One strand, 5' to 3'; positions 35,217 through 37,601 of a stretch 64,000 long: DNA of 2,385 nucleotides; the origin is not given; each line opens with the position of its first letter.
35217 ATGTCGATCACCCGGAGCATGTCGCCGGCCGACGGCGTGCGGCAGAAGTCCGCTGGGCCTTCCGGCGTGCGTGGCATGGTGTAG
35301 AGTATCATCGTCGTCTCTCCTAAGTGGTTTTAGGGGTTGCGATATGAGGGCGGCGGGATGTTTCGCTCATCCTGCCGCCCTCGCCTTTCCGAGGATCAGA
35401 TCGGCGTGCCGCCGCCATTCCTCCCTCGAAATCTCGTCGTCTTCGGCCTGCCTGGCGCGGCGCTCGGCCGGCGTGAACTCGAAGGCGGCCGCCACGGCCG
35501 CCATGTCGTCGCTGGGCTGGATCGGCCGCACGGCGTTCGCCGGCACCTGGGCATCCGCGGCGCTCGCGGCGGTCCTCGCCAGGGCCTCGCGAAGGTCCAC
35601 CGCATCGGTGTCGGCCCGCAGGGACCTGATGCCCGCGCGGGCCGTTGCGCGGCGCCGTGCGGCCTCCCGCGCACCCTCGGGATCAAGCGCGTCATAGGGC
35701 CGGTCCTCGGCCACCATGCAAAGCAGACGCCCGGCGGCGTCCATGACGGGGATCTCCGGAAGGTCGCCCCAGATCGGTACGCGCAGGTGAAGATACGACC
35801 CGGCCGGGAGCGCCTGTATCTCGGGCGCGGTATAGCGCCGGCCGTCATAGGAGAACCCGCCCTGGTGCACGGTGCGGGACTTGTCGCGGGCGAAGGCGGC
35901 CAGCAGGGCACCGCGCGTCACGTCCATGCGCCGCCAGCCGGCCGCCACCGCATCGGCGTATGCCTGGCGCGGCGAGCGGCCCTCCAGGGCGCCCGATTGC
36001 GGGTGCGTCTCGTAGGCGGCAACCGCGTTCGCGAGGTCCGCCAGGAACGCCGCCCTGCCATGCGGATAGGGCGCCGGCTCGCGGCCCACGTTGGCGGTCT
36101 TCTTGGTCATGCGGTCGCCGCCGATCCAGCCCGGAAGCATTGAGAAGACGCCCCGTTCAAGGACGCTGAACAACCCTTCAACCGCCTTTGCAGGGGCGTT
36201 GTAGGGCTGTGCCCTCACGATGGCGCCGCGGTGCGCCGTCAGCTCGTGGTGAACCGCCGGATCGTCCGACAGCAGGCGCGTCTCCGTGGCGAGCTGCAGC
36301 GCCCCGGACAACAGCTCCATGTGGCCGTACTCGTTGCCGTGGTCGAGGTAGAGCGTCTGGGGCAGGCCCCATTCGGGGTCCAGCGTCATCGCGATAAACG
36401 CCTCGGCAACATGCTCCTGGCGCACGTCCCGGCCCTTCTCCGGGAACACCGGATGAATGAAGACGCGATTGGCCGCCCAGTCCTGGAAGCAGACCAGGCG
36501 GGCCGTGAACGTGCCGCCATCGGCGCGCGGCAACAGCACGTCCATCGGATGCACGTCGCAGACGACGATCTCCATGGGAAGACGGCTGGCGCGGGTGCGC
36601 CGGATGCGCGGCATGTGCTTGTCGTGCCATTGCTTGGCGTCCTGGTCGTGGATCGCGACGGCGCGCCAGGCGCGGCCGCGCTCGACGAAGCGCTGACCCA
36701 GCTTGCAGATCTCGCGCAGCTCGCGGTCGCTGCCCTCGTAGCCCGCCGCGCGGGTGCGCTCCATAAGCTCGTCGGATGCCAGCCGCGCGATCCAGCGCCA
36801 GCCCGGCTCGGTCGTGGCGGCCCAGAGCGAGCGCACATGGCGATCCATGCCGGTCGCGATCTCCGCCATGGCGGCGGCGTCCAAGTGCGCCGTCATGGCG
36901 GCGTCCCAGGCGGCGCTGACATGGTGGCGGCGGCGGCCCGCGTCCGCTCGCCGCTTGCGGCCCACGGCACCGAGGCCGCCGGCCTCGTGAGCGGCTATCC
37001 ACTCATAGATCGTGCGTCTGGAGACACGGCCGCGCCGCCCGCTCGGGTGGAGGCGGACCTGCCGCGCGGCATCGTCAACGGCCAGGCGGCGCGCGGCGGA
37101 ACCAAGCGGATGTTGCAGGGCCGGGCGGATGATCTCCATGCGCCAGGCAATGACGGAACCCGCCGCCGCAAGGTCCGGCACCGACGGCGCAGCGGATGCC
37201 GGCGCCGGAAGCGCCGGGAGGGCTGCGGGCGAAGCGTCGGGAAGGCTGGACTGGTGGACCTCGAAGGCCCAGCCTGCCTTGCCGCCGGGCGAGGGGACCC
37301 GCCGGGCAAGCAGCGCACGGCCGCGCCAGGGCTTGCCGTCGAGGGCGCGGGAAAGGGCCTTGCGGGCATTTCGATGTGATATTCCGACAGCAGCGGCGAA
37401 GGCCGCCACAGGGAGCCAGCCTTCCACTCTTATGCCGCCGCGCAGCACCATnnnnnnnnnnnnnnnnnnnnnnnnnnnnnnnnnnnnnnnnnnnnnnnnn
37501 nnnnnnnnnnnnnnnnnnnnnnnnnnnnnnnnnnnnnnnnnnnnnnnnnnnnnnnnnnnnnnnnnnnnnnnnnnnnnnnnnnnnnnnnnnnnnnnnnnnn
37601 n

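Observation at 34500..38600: Decayed Mu-like transposable element: HNH endonuclease, MuA-type transposase, gp27/DUF3486, flanking ~60-bp imperfect direct repeats and a CCGCAAT site cluster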

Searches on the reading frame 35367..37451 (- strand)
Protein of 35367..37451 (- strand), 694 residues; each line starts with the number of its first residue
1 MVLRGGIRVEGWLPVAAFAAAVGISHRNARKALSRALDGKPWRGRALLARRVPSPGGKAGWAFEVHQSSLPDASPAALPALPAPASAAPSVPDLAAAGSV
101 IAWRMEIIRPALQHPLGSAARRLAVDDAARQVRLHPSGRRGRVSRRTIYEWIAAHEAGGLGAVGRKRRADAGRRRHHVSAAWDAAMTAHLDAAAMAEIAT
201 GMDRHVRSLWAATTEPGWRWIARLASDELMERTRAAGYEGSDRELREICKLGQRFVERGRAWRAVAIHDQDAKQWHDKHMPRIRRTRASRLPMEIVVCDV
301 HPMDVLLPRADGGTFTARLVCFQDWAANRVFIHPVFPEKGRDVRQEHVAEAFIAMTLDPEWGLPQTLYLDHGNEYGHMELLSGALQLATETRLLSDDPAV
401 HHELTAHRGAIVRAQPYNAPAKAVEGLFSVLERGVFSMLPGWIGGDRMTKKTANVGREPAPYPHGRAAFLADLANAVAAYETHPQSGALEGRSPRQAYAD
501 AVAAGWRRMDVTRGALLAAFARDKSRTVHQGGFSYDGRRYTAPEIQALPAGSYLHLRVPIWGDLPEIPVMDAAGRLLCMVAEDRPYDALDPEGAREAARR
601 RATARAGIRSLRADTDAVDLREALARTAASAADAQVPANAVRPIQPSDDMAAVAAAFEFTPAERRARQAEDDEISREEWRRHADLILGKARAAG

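Call 6: search_protein_families(library=pfam, proteins=[window:35367-37451:-], max_evalue=0.1)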
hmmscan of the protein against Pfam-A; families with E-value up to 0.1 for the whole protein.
window:35367-37451:- (694 aa): 6 families
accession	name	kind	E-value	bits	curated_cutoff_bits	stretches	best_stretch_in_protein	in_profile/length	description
PF09299.17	Mu-transpos_C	-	0.01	16.3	21.7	1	520-578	4-60/61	Mu transposase, C-terminal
PF13518.12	HTH_28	-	0.015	15.8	25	0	141-169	22-50/52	Helix-turn-helix domain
PF13551.12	HTH_29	-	0.019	15.5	28.1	1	141-176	22-55/64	Winged helix-turn helix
PF13565.12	HTH_32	-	0.023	15.7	33.7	1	147-229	1-56/73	Homeodomain-like domain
PF12728.13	HTH_17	-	0.044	14.5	27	0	142-168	12-37/51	Helix-turn-helix domain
PF21848.1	DUF6907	-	0.081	13.9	26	0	169-210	67-108/116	Domain of unknown function (DUF6907)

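Call 7: search_protein_families(library=phrogs, proteins=[window:35367-37451:-], max_evalue=0.01)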
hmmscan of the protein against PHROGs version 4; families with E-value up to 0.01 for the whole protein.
window:35367-37451:- (694 aa): 2 families
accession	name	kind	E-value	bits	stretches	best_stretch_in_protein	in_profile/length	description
phrog_310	-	integration and excision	1.1e-41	144.4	1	123-679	134-637/696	transposase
phrog_29814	-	unknown function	0.0045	18.2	0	641-685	17-63/78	-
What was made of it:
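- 35367..37451 (-): MuA/TnsB-type DDE transposase, open for 694 aa. Homology to relatives runs from 35370 to about 37418. Codons 1-11 (37419-37451) are foreign. PHROG 310 at 1e-41 (call 7).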

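Call 11: find_homologous_proteins(query=window:35367-37451:-)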
Query window:35367-37451:- (694 aa): 157 proteins with E <= 0.001 among 8000 candidates; the best 120 are listed.
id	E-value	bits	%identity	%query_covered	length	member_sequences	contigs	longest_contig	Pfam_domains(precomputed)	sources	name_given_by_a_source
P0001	0.0e+0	1020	77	85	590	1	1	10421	-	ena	-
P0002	8.5e-243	826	59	99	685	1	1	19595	PF13551.13,PF13518.13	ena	-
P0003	6.3e-233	794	59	98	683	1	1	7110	-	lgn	-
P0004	1.8e-229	782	58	98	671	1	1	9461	PF13518.13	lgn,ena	-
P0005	3.6e-227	775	57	94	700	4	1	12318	PF13384.13,PF13551.13,PF13518.13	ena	-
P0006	4.9e-227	774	55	98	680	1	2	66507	-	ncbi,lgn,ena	-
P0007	4.2e-225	768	57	99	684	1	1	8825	PF13551.13,PF13518.13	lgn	-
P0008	3.1e-224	765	56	98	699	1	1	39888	PF13518.13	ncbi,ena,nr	ncbi:MAG: helix-turn-helix domain-containing protein [Rhodospirillales bacterium]|nr:helix-turn-heli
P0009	8.1e-223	760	56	98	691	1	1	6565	PF13518.13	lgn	-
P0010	1.5e-220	753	56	98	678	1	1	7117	PF13384.13,PF13551.13,PF13518.13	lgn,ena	-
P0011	3.2e-220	752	57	95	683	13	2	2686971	-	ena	-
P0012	1.6e-217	743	55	99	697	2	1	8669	PF13518.13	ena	-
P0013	9.0e-215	734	54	99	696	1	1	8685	PF13518.13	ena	-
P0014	2.5e-214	732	55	96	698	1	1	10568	PF13551.13,PF13518.13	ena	-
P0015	1.0e-207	710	54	98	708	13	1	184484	PF13551.13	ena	-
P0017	1.5e-206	706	54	96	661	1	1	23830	-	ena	-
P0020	6.5e-205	701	53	97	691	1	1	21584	-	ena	-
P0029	1.2e-182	627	47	98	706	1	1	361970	PF09299.18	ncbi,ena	-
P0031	4.7e-180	619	49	90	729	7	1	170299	PF09299.18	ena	-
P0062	1.7e-132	462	41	92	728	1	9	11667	PF09299.18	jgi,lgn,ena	-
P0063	6.9e-131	456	37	98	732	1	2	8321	PF09299.18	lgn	-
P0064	1.4e-130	455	37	96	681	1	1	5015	PF09299.18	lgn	-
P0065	6.9e-129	450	40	96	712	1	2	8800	PF09299.18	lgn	-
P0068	4.5e-126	441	38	92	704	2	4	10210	PF09299.18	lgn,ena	-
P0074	3.5e-120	421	37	89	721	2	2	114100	PF09299.18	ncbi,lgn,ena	-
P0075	1.6e-119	419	36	89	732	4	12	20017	PF09299.18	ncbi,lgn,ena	-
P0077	3.9e-117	411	37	94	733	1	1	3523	PF09299.18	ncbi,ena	-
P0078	4.6e-117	411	39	89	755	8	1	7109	PF09299.18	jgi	jgi:hypothetical protein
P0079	4.2e-116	408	37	93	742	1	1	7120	PF09299.18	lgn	-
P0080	4.8e-116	407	38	89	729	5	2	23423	PF09299.18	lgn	-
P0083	1.7e-115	406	37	90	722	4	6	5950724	PF09299.18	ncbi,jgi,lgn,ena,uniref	ncbi:MAG: Integrase catalytic domain-containing protein [Pseudomonas helleri]|jgi:hypothetical prote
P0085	1.0e-114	403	39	89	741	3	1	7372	PF09299.18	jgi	-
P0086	2.1e-114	402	36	96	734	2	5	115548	PF09299.18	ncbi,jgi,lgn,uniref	ncbi:Mu transposase C-terminal domain-containing protein [Alcaligenes aquatilis]|uniref:Mu transposa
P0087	2.3e-114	402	36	90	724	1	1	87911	PF09299.18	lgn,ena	-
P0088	5.5e-114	401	37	89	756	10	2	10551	PF09299.18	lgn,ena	-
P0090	5.9e-113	397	38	88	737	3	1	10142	PF09299.18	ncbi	-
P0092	3.1e-111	391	37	94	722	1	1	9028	PF09299.18,PF13518.13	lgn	-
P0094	9.2e-111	390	37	89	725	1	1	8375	PF09299.18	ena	-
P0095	2.6e-110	388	37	88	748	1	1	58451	PF09299.18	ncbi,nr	ncbi:MAG: Mu transposase C-terminal domain-containing protein [Rhodocyclaceae bacterium]|nr:Mu trans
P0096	3.1e-110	388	38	89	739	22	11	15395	PF09299.18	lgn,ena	-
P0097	6.7e-110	387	37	90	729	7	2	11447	PF09299.18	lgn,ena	-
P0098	1.3e-109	386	37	91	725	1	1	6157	PF09299.18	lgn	-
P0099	1.3e-109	386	37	92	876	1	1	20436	PF09299.18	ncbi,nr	ncbi:MAG: Mu transposase C-terminal domain-containing protein [Rhodospirillaceae bacterium]|nr:Mu tr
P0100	1.8e-109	386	38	88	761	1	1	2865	PF09299.18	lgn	-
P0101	1.0e-107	380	38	97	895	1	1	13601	PF09299.18,PF13518.13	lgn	-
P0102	1.4e-107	379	36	88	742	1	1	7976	PF09299.18,PF13518.13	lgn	-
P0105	7.1e-107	377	39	86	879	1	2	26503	PF09299.18,PF13518.13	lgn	-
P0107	2.8e-106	375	38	94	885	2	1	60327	PF09299.18,PF13518.13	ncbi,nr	ncbi:MAG: Mu transposase C-terminal domain-containing protein [Rhodospirillaceae bacterium]|nr:Mu tr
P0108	3.3e-106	375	38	85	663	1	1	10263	PF09299.18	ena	-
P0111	4.5e-106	374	36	91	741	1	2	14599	PF09299.18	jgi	jgi:hypothetical protein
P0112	1.4e-105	373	37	91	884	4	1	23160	PF09299.18,PF13551.13,PF13518.13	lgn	-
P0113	4.7e-105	371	36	98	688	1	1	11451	PF09299.18,PF13518.13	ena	-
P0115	9.3e-104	367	40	78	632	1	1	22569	PF09299.18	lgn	-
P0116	9.8e-104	367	36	96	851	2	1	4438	PF09299.18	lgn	-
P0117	1.2e-103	366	36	91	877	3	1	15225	PF09299.18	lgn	-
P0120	4.2e-102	361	41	77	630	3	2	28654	PF09299.18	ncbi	-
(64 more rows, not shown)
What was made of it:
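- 35367..37451 (-): 157 homologues, the best at 77% identity (call 11).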

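Call 12: find_encoding_contigs(protein=window:35367-37451:-, flank=10000, max_places=10)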
Protein window:35367-37451:- (694 aa): no gene with exactly this product is on record in the collection.

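Call 13: find_encoding_contigs(protein=P0006, flank=10000, max_places=3)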
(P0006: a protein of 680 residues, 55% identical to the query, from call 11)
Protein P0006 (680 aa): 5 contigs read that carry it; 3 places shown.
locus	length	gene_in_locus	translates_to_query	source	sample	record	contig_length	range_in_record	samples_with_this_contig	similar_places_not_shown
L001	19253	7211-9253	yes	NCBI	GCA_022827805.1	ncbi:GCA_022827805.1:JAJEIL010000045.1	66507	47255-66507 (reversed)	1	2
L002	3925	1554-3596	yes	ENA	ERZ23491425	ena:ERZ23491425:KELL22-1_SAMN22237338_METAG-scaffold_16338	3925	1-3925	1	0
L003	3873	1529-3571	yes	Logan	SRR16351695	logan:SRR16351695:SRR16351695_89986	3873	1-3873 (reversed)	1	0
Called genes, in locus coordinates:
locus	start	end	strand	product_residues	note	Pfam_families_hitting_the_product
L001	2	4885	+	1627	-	?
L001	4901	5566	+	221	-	-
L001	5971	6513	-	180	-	-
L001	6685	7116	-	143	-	-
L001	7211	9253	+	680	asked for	-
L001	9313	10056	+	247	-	PF05621:TniB (weak), PF13191:AAA_16 (weak), PF13604:AAA_30, PF13401:AAA_22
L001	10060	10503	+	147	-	PF06252:GemA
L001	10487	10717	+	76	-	-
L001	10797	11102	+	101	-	-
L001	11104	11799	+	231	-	PF11985:Phage_Mu_Gp27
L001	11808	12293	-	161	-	-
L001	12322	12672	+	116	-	-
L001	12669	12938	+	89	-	-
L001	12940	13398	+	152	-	-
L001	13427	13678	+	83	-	-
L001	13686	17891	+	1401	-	PF24801:FNIII-A_GpJ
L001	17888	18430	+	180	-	PF13640:2OG-FeII_Oxy_3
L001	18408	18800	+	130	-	-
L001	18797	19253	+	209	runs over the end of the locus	-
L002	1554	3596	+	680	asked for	-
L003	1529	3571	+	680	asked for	-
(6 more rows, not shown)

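Call 14: find_encoding_contigs(protein=P0008, flank=10000, max_places=3)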
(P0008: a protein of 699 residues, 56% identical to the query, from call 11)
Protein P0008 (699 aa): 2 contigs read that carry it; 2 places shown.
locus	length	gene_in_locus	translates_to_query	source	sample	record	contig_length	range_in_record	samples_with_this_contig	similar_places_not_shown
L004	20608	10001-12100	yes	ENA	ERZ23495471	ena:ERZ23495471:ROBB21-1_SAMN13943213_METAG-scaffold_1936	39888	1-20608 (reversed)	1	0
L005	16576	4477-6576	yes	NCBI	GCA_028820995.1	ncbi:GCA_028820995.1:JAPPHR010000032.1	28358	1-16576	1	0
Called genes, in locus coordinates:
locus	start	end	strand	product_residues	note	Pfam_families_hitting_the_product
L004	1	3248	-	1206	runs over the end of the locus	PF01839:FG-GAP (faint), PF13517:FG-GAP_3, PF07593:UnbV_ASPIC, PF18998:Flg_new_2, PF21167:DUF6851 (faint), PF22778:VCPO_2nd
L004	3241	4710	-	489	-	-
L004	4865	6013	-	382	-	PF00144:Beta-lactamase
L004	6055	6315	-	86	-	PF00848:Ring_hydroxyl_A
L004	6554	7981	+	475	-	PF01425:Amidase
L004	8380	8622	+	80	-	PF22513:FitA-like_RHH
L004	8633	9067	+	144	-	PF01850:PIN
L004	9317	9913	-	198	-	-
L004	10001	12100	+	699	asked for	PF13518:HTH_28 (weak)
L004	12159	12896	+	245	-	PF13604:AAA_30 (faint), PF13401:AAA_22, PF09077:Phage-MuB_C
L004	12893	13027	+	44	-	-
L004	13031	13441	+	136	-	PF06252:GemA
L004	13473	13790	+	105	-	-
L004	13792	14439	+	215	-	PF11985:Phage_Mu_Gp27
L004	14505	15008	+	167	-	PF08299:Bac_DnaA_C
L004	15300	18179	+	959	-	PF20465:MmeI_hel, PF20473:MmeI_Mtase, PF20466:MmeI_TRD (faint)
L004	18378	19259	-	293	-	PF11236:DUF3037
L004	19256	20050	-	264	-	PF20613:HipA_2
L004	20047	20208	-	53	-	-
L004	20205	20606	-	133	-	?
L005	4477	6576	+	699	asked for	PF13518:HTH_28 (weak)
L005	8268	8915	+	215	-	PF11985:Phage_Mu_Gp27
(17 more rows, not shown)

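Call 15: find_encoding_contigs(protein=P0003, flank=10000, max_places=3)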
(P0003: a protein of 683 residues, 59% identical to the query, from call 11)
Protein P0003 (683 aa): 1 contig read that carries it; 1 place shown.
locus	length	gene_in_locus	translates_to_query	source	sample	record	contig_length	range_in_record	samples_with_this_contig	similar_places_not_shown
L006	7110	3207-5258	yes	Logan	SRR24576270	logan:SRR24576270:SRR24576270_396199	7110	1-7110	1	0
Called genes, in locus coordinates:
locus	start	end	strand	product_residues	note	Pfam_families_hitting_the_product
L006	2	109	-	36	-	?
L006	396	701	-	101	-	-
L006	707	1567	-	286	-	PF10123:Mu-like_Pro_N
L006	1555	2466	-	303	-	PF10124:Mu-like_gpT, PF25209:Phage_capsid_4 (faint)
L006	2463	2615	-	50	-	-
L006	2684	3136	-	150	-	-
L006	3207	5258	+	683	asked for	-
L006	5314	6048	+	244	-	PF13191:AAA_16 (faint), PF13401:AAA_22, PF13604:AAA_30, PF05621:TniB (weak), PF09077:Phage-MuB_C (weak)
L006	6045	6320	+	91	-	-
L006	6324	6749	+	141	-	PF06252:GemA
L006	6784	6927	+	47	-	-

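Call 16: find_encoding_contigs(protein=P0001, flank=10000, max_places=3)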
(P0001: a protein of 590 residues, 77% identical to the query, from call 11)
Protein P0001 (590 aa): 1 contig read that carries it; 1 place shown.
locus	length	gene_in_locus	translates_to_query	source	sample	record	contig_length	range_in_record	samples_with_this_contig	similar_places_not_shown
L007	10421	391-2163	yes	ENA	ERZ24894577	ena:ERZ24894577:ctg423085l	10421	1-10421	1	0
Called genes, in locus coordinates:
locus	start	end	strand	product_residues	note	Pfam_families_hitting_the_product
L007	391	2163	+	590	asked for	-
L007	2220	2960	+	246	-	PF13245:AAA_19 (weak), PF13604:AAA_30, PF13401:AAA_22, PF09077:Phage-MuB_C (weak)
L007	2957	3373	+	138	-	PF06252:GemA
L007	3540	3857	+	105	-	-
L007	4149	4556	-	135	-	-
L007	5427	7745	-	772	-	PF06791:TMP_2 (weak), PF09718:Tape_meas_lam_C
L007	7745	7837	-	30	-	-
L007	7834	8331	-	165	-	PF20336:DUF6631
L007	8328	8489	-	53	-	-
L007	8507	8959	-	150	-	PF20336:DUF6631 (weak)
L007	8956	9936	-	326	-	-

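Call 17: find_encoding_contigs(protein=P0002, flank=10000, max_places=3)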
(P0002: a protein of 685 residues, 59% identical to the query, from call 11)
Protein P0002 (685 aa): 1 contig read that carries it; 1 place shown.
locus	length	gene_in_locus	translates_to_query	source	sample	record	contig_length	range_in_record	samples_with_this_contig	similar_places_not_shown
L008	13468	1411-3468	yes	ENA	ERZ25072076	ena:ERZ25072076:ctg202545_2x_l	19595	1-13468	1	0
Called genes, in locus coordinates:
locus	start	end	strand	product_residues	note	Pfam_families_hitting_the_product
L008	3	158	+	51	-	?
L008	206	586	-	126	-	-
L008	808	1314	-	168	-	-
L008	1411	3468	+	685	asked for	PF13518:HTH_28 (weak), PF13551:HTH_29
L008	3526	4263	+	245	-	PF05621:TniB (weak), PF13604:AAA_30 (faint), PF13401:AAA_22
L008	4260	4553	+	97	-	-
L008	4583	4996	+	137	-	PF06252:GemA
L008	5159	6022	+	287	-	PF11985:Phage_Mu_Gp27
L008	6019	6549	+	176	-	-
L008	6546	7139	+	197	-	-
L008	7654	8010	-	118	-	-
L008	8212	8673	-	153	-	-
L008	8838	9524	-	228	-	PF03600:CitMHS, PF00939:Na_sulph_symp, PF03600:CitMHS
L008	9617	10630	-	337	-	PF03600:CitMHS, PF02080:TrkA_C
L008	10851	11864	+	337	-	PF16868:NMT1_3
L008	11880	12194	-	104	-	PF13410:GST_C_2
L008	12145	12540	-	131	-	PF02798:GST_N, PF13417:GST_N_3, PF13409:GST_N_2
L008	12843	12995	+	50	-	-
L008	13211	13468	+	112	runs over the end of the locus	PF22381:Staph_reg_Sar_Rot, PF01047:MarR, PF12802:MarR_2, PF13463:HTH_27, PF25212:HVO_A0114 (weak), PF01022:HTH_5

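Call 18: find_encoding_contigs(protein=P0011, flank=10000, max_places=3)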
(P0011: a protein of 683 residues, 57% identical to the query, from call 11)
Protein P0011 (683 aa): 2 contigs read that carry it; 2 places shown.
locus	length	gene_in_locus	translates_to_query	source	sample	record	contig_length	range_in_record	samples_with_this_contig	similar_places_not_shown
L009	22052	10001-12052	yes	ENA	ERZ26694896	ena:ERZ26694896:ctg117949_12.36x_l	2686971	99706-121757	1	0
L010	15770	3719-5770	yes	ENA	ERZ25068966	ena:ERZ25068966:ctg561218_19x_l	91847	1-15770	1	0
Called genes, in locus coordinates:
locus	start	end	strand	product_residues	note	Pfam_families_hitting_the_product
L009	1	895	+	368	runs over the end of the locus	PF00005:ABC_tran, PF13304:AAA_21 (faint)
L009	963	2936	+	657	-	PF00528:BPD_transp_1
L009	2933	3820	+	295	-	PF01633:Choline_kinase, PF01636:APH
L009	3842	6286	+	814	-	PF00070:Pyr_redox (faint), PF01266:DAO, PF07992:Pyr_redox_2 (faint), PF16350:FAO_M, PF01571:GCV_T, PF08669:GCV_T_C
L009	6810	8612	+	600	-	PF01609:DDE_Tnp_1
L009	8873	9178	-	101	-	-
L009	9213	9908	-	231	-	-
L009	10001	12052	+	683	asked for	-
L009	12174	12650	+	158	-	PF13384:HTH_23 (faint), PF13551:HTH_29, PF13565:HTH_32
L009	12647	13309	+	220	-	PF13358:DDE_3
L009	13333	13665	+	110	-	PF13401:AAA_22 (weak)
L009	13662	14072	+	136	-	PF13401:AAA_22, PF09077:Phage-MuB_C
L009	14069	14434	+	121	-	-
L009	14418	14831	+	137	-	PF06252:GemA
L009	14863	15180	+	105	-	-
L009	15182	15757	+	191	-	PF11985:Phage_Mu_Gp27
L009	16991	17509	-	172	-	PF01471:PG_binding_1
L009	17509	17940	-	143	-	PF00656:Peptidase_C14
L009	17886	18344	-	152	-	PF00656:Peptidase_C14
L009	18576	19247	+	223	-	-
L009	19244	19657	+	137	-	-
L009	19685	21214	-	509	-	PF00656:Peptidase_C14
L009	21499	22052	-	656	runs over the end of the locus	PF00656:Peptidase_C14, PF01471:PG_binding_1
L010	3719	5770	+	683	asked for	-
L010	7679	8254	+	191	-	PF11985:Phage_Mu_Gp27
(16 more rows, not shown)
